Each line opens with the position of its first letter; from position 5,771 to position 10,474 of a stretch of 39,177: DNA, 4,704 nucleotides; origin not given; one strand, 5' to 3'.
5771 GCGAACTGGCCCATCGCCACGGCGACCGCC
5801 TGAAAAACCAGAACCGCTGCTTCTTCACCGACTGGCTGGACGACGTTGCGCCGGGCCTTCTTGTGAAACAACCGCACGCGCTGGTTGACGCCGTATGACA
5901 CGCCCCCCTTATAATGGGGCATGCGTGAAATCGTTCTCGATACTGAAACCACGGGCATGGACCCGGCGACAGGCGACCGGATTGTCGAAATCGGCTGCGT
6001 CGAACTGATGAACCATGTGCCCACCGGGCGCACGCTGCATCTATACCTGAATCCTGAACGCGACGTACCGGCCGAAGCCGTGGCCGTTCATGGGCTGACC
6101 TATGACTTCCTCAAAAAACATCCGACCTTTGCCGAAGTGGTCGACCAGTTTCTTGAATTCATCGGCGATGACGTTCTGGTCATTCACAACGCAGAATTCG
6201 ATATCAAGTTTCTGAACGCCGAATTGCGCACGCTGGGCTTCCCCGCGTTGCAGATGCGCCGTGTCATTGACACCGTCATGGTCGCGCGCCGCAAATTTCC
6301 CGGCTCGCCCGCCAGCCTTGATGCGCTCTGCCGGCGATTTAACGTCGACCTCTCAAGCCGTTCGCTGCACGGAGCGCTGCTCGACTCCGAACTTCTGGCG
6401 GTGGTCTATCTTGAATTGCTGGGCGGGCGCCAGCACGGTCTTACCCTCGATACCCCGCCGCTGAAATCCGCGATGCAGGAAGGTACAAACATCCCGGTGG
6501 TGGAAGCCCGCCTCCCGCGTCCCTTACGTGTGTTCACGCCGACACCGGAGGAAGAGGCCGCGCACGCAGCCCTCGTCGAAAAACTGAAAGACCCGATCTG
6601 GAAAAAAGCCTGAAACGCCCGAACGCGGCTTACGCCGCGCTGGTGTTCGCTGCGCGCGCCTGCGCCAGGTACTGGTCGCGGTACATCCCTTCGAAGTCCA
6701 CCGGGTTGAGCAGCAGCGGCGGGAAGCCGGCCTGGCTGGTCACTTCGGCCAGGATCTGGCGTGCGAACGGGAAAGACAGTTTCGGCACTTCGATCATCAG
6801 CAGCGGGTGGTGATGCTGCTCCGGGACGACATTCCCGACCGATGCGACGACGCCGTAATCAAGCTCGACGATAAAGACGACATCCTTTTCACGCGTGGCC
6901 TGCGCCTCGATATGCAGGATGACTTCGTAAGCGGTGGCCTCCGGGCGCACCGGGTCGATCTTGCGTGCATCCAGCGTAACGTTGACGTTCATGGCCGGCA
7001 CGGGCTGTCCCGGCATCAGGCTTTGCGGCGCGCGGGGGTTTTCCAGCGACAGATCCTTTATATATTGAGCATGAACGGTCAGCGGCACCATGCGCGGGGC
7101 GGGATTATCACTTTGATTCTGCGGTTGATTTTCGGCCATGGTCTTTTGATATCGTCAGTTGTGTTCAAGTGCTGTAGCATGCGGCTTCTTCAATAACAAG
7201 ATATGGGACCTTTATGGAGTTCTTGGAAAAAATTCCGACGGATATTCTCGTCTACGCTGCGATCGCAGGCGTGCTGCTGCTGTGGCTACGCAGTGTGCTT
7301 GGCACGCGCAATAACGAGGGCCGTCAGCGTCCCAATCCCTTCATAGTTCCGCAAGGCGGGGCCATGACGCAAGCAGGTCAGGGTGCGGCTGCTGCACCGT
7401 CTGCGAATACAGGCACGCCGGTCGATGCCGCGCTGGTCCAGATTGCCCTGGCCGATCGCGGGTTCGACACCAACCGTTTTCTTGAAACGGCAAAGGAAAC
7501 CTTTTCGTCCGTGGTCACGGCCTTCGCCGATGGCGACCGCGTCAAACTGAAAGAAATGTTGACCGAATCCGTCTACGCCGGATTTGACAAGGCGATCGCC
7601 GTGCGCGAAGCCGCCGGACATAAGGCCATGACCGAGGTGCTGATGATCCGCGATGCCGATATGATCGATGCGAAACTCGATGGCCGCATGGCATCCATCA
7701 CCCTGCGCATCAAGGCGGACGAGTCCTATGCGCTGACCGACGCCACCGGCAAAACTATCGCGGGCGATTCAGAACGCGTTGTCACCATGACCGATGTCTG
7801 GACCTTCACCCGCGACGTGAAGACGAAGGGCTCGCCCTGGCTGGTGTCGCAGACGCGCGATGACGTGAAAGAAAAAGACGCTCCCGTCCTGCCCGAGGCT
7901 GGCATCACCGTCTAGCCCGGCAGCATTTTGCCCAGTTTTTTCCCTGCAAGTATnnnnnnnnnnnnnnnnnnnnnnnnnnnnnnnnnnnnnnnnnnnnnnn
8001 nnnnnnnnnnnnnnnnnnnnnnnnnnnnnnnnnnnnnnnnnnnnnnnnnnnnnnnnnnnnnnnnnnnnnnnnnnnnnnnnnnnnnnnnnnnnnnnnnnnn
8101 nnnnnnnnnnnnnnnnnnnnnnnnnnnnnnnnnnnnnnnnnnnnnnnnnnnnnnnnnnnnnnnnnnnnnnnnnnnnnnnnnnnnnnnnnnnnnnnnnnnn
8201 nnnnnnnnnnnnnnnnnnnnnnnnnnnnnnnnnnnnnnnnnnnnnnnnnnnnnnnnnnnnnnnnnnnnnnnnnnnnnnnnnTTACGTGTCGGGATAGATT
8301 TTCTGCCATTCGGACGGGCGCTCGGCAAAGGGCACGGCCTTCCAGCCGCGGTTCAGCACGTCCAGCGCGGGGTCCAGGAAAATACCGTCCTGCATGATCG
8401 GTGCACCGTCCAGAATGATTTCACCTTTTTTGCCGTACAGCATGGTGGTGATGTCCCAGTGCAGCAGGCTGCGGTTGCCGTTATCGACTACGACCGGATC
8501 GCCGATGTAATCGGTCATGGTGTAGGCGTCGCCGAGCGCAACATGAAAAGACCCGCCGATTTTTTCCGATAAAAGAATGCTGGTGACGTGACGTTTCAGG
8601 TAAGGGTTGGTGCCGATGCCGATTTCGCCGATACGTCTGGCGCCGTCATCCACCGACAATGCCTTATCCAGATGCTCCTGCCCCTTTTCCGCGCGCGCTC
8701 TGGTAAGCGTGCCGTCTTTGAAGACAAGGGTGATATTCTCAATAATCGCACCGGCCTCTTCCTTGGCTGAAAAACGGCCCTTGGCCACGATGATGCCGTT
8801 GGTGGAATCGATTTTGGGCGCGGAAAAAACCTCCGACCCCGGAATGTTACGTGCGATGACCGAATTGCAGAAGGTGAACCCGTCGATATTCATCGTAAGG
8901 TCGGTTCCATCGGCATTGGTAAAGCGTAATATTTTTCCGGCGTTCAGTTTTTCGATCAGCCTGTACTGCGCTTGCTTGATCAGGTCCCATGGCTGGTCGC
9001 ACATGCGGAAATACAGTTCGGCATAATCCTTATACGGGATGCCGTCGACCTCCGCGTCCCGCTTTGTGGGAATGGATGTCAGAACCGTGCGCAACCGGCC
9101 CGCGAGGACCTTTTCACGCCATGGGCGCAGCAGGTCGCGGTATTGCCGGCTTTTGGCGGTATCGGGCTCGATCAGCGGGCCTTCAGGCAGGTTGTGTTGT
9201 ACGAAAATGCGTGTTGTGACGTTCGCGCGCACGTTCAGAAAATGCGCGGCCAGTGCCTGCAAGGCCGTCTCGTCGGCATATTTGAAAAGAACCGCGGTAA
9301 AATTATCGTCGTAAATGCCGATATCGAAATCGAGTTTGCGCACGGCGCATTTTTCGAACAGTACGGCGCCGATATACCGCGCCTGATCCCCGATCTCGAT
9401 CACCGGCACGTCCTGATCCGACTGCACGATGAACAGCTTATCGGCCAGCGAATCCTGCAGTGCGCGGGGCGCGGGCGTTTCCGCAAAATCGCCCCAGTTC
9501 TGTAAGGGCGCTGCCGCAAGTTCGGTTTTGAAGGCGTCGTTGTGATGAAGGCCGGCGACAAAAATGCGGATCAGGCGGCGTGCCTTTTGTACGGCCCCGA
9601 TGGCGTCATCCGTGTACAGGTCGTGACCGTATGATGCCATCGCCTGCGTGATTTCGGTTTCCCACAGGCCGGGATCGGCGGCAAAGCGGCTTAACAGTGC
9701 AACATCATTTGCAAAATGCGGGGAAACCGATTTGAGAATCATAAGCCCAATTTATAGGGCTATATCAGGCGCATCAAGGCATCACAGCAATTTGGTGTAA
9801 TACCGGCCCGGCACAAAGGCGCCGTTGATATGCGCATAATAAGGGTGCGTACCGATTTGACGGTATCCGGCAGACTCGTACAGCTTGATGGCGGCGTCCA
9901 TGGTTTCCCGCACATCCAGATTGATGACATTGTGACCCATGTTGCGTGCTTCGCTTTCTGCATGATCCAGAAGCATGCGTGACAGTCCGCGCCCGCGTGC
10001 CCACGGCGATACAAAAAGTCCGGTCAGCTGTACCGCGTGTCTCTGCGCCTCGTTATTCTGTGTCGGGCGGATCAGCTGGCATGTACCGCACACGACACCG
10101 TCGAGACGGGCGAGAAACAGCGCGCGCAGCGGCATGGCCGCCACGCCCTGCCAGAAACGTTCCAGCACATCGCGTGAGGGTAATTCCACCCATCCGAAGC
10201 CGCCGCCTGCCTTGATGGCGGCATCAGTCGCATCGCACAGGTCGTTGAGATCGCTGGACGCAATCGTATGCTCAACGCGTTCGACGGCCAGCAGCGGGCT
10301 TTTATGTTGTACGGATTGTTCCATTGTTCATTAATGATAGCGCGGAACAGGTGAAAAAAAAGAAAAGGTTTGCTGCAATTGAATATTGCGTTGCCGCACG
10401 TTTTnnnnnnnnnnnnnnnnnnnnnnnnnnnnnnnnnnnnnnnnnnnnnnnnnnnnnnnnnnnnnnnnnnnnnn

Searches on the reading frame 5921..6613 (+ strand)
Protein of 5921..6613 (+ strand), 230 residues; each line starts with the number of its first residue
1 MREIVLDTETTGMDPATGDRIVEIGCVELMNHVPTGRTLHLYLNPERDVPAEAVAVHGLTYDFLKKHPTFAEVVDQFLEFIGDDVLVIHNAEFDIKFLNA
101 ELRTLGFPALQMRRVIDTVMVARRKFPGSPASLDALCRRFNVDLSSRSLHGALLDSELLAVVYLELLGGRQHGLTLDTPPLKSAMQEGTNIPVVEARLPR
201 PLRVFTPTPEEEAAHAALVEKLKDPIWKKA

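Call 53: search_protein_families(library=pfam, proteins=[window:5921-6613:+], max_evalue=0.001)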
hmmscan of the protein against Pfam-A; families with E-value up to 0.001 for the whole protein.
window:5921-6613:+ (230 aa): 3 families
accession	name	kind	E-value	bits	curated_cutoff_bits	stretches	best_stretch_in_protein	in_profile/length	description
PF00929.31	RNase_T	-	6.9e-37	128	24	1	4-162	1-163/164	Exonuclease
PF01612.26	DNA_pol_A_exo1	-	5.4e-05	23.5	23.6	1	73-141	64-128/173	3'-5' exonuclease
PF13482.12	RNase_H_2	-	0.00013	22.4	22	0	6-151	3-124/165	RNase_H superfamily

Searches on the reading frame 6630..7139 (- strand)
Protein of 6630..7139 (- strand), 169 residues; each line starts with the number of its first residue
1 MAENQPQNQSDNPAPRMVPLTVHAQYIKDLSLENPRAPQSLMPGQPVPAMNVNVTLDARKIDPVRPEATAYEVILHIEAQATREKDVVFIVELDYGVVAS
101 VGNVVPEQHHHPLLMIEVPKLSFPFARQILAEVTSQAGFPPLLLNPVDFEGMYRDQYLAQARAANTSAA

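Call 53: search_protein_families(library=pfam, proteins=[window:6630-7139:-], max_evalue=0.001)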
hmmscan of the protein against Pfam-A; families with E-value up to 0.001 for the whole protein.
window:6630-7139:- (169 aa): 1 family
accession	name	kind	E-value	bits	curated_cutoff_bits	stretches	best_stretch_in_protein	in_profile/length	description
PF02556.19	SecB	-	1.9e-39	135.3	26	1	19-157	7-138/141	Preprotein translocase subunit SecB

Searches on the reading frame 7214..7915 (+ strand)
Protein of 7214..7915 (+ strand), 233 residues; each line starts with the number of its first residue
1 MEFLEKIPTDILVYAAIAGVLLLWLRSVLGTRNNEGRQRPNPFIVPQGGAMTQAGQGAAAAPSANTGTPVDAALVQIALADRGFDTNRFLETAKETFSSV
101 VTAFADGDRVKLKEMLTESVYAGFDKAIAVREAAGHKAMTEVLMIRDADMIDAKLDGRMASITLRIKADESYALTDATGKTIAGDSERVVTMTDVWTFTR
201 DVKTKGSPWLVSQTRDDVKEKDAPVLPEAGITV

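Call 53: search_protein_families(library=pfam, proteins=[window:7214-7915:+], max_evalue=0.001)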
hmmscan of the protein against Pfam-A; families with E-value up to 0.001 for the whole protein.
window:7214-7915:+ (233 aa): 1 family
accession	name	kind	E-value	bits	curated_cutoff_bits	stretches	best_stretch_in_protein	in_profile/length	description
PF04280.21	Tim44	-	2.1e-38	132.2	29.6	1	72-214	3-145/147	Tim44-like domain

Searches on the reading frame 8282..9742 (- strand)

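Call 53: search_protein_families(library=pfam, proteins=[window:8282-9742:-], max_evalue=0.001)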
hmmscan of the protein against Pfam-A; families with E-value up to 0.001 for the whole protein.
window:8282-9742:- (486 aa): 1 family
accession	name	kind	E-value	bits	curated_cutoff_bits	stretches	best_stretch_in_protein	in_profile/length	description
PF02073.20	Peptidase_M29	-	4.3e-37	128.3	27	1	106-433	19-383/406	Thermophilic metalloprotease (M29)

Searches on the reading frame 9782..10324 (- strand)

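Call 54: search_protein_families(library=pfam, proteins=[window:9782-10324:-], max_evalue=0.001)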
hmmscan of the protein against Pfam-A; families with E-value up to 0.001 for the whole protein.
window:9782-10324:- (180 aa): 6 families
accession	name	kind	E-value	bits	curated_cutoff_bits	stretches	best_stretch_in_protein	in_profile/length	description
PF00583.31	Acetyltransf_1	-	2e-15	57.5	20.7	1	64-154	30-116/116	Acetyltransferase (GNAT) family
PF13508.13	Acetyltransf_7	-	2.5e-11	44.2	27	1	68-155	4-83/84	Acetyltransferase (GNAT) domain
PF13673.13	Acetyltransf_10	-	1.3e-09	38.5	23.6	1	72-160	36-113/128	Acetyltransferase (GNAT) domain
PF13420.13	Acetyltransf_4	-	0.00032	21.2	24.3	1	48-168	31-148/155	Acetyltransferase (GNAT) domain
PF13523.12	Acetyltransf_8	-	0.00073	19.6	27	1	45-159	22-142/145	Acetyltransferase (GNAT) domain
PF08445.16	FR47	-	0.00082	19.8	22.1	0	99-159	23-81/86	FR47-like protein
